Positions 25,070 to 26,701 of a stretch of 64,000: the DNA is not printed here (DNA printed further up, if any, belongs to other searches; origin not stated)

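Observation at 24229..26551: Adjacent metallophosphoesterase and Rnl2-type RNA ligase: putative RNA end-healing/sealing module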

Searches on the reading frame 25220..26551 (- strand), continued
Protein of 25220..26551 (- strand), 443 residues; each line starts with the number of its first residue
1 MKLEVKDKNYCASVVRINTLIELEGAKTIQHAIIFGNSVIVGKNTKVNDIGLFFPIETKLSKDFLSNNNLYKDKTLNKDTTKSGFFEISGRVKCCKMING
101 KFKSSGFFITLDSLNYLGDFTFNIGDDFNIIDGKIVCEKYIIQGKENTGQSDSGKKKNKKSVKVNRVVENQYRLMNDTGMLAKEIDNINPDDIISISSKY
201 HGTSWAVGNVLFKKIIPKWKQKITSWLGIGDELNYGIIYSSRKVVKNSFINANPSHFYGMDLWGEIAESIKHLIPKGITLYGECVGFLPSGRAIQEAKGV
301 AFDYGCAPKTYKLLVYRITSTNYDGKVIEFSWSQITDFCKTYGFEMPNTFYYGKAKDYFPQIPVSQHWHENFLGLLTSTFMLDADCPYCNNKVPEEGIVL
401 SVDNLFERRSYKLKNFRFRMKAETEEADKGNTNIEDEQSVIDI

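Call 68: find_related_loci(query=A1, collection=genome_contigs, flank=8000)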
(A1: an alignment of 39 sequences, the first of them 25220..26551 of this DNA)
Query A1 (443 aa) in genome_contigs; peptide patterns used: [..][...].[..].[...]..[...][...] (x = any residue, [..] = any of these).
30 stretches matched a pattern; 17 encode a relative of the query (tblastn E <= 1e-3); 17 distinct loci.
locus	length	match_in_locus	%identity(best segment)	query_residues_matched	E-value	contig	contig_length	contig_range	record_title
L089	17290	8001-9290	40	6-438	2e-102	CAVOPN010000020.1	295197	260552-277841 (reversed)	MAG: Bryobacterales bacterium isolate MFD10064.bin.1.78 genome assembly, contig: contig_39286, whole genome shotgun sequ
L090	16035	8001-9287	41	1-437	2e-97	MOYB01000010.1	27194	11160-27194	MAG: Candidatus Caenarcanum bioreactoricola isolate UASB_169 scaffold10, whole genome shotgun sequence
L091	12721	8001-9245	38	9-428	3e-81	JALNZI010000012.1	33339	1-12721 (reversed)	MAG: Candidatus Omnitrophota bacterium isolate SO_2017_LW1 bin 10 NODE_917_length_33339_cov_1.714531_LW64-88_2017, whole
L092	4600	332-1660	35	7-436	9e-66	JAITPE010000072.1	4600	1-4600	MAG: Spirochaetia bacterium isolate Po218_bin96 k119_5091284, whole genome shotgun sequence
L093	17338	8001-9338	35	7-438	2e-65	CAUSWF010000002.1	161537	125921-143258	MAG TPA_asm: uncultured Erysipelotrichaceae bacterium isolate SRR15839775_bin.9_MetaWRAP_v1.3_MAG genome assembly, conti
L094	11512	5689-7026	33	6-435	9e-59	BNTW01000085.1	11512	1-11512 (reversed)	Bacteroidia bacterium MS502-62 DNA, sequence085, whole genome shotgun sequence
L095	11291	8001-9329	32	8-435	2e-57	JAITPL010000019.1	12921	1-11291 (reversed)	MAG: Tannerella sp. isolate Pq454_bin22 k119_842228, whole genome shotgun sequence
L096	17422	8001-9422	29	9-436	1e-54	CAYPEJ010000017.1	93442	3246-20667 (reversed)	MAG TPA_asm: uncultured Anaeromicropila sp. isolate SRP313737_co1_106 genome assembly, contig: NODE_396_length_93442_cov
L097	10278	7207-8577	33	2-436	8e-54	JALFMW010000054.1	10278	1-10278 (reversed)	MAG: Clostridium sp. isolate SUG825 k141_302963, whole genome shotgun sequence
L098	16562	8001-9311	38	7-440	5e-81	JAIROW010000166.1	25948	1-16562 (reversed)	MAG: Prevotellaceae bacterium isolate Cf509_bin1 k119_2194129, whole genome shotgun sequence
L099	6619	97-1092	34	119-433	4e-51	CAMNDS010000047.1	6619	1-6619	MAG: uncultured Clostridia bacterium isolate SRR1222429_bin.86_metaWRAP_v1.3_MAG genome assembly, contig: NODE.35816_len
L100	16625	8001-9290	42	1-437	3e-97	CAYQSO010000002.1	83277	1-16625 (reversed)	MAG TPA_asm: uncultured Candidatus Saccharibacteria bacterium isolate binchicken_co42_471 genome assembly, contig: NODE_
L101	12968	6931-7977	29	10-345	2e-36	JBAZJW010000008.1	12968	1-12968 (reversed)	MAG: Candidatus Paceibacterota bacterium isolate SO_2017_LW4_129 scaffold_9298_c1_LW137-91_2017, whole genome shotgun se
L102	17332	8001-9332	25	10-420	5e-28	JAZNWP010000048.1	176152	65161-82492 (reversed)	MAG: Acutalibacteraceae bacterium isolate T1900044783_TS20190249.MAGScoT_cleanbin_000004 SGB_2585_k141_185177, whole gen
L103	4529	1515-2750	26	12-420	4e-27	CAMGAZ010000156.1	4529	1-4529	MAG: uncultured Clostridium sp. isolate ERR2020034_bin.11_metaWRAP_v1.3_MAG genome assembly, contig: ERZ10552058.2672, w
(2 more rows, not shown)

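Call 71: search_protein_families(library=pfam, proteins=[L086:7320-7682:+, L086:7679-7954:+, L086:5296-5991:+, L087:8030-8389:+, L087:4949-5662:+], max_evalue=0.01)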
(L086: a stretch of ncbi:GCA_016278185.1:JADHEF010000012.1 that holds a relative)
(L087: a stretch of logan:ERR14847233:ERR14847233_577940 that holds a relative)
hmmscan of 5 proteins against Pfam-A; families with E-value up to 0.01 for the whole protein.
L086:7320-7682:+ (120 aa): 1 family
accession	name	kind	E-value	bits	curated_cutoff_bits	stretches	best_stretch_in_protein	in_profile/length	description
PF20260.4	PUA_4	-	0.0031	18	23.9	1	5-37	15-47/48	RNA methyltransferase PUA domain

L086:7679-7954:+ (91 aa): 0 families

L086:5296-5991:+ (231 aa): 0 families

L087:8030-8389:+ (119 aa): 0 families

L087:4949-5662:+ (237 aa): 0 families

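Call 72: search_protein_families(library=phrogs, proteins=[L086:7320-7682:+, L086:7679-7954:+, L086:5296-5991:+, L087:8030-8389:+, L087:4949-5662:+, L040:8423-8947:+, L044:11308-11925:+], max_evalue=0.001)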
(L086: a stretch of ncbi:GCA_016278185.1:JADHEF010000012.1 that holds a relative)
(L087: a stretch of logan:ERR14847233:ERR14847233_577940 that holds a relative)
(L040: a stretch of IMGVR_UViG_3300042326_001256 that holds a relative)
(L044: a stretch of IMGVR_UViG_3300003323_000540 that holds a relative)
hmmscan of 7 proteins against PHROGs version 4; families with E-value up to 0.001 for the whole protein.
L086:7320-7682:+ (120 aa): 1 family
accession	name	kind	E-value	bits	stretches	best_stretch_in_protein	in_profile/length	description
phrog_2112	-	unknown function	0.00027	21.8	1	3-45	15-57/122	-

L086:7679-7954:+ (91 aa): 0 families

L086:5296-5991:+ (231 aa): 1 family
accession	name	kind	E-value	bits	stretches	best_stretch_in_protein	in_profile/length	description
phrog_4243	-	unknown function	4e-16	61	1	1-227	1-231/232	-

L087:8030-8389:+ (119 aa): 0 families

L087:4949-5662:+ (237 aa): 1 family
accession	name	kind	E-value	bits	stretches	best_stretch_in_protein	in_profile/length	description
phrog_4243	-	unknown function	1e-20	76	1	1-233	1-231/232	-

L040:8423-8947:+ (174 aa): 5 families
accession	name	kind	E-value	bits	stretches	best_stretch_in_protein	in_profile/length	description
phrog_6931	-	unknown function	1.8e-21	77.8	1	6-149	186-333/343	-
phrog_2071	-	other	1e-15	59.3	1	7-140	18-141/282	ATPase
phrog_505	-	other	1e-13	52.4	1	6-142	3-142/295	polynucleotide kinase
phrog_8238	-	DNA, RNA and nucleotide metabolism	5.3e-11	42.3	1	8-140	5-140/737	RNA ligase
phrog_4581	-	head and packaging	5.9e-06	26.9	1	8-126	127-242/395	terminase small subunit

L044:11308-11925:+ (205 aa): 1 family
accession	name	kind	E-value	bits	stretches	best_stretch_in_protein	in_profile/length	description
phrog_14949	-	unknown function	1.6e-40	140.2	1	1-204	4-236/240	-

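Call 94: search_solved_structures(query=L041:8376-9050:+, max_evalue=0.01)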
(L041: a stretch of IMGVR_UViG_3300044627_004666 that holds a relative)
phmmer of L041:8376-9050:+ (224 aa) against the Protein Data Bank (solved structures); distinct sequences matched with E-value up to 0.01: 2.
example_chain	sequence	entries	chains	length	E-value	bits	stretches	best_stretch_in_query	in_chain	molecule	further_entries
4j6o_A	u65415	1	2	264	1.1e-05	28.6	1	26-109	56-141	Metallophosphoesterase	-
5vjv_A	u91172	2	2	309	0.0029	20.7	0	5-76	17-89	Rhizobiales-like phosphatase 2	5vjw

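Call 95: search_solved_structures(query=L040:8423-8947:+, max_evalue=0.01)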
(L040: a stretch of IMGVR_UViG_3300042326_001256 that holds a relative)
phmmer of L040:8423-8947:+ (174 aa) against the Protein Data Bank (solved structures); distinct sequences matched with E-value up to 0.01: 2.
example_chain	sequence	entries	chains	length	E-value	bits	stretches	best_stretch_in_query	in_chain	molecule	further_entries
1ly1_A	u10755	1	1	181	0.0046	20.2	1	6-140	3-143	polynucleotide kinase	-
4gp7_A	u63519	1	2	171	0.0082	19.4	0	8-153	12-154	Metallophosphoesterase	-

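Call 99: search_dna_similar(query=L040:8423-8947:+, collection=phages, mode=protein, max_evalue=0.001, max_rows=30)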
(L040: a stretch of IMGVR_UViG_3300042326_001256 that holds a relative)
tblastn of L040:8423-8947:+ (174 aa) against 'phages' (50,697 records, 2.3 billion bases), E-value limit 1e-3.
Records with a match: 185; places in all: 185; records where one place covers at least 80% of the query: 58.
Best place of each record, by identity: <60% 185.
By first word of the organism name: Klebsiella 59; Bacillus 31; Streptomyces 31; Campylobacter 14; Staphylococcus 14; Bacteroides 6; uncultured 4; Synechococcus 3; Ruegeria 2; Sinorhizobium 2; and 14 more.
By host as written in the record: Klebsiella pneumoniae 38; Streptomyces griseus ATCC 10137 18; - 16; Bacillus anthracis Sterne 8; Streptomyces lividans JI 1326 7; Bacillus cereus 6; Staphylococcus aureus 6; Campylobacter jejuni 5; and 58 more.
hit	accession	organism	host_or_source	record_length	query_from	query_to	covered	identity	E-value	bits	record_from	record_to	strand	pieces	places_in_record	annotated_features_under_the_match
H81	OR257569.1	Ruegeria phage RpAliso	Ruegeria pomeroyi DSS-3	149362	8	157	86%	39.1%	5e-25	105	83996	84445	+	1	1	polynucleotide kinase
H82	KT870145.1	Roseobacter phage DSS3P8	Ruegeria pomeroyi DSS-3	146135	9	173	95%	35.3%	5e-19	89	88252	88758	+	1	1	hypothetical protein | proteasome subunit beta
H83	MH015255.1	Ruegeria phage vB_RpoS-V10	Ruegeria pomeroyi DSS-3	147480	9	173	95%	35.3%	5e-19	89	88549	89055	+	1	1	hypothetical protein | proteasome subunit beta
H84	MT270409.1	Phaeobacter phage MD18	Phaeobacter inhibens DSM 17395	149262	3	156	89%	35.5%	1e-19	91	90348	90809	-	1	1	hypothetical protein (x2)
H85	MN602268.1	Bacteriophage DSS3_MAL1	-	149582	9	149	81%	37.6%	2e-21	96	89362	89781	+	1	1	zeta toxin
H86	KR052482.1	Sinorhizobium phage phiN3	Sinorhizobium meliloti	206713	9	164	90%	33.3%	1e-14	76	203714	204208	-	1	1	putative polyA polymerase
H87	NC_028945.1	Sinorhizobium phage phiN3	Sinorhizobium meliloti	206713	9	164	90%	33.3%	1e-14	76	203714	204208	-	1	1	putative polyA polymerase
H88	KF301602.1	Caulobacter phage Cr30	Caulobacter crescentus CB15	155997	2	149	85%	34.7%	3e-17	84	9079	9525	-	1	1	hypothetical protein | RNA ligase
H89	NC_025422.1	Caulobacter phage Cr30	Caulobacter crescentus CB15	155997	2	149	85%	34.7%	3e-17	84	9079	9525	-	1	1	ATPase | RNA ligase and tail fiber protein attachment catalyst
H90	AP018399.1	Xanthomonas phage XacN1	Xanthomonas citri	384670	8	149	82%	35.6%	5e-18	86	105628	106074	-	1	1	predicted kinase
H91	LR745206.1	uncultured phage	metagenomic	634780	7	158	87%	32.1%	7e-13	71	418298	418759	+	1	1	record has no annotation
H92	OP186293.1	Rhodobacter phage RcXuper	Rhodobacter capsulatus YW1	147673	9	154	84%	33.3%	7e-16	80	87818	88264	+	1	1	polynucleotide kinase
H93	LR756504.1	uncultured phage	metagenomic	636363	9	154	84%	33.1%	2e-10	64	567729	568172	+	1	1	record has no annotation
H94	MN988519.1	Rhizobium phage RHph_I1_18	Rhizobium phaseoli I1_18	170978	5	149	83%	33.3%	1e-13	73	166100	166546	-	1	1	putative polynucleotide kinase protein | hypothetical protein | RNA ligase A protein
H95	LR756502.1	uncultured phage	metagenomic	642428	8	154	84%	32.1%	2e-9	61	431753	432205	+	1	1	record has no annotation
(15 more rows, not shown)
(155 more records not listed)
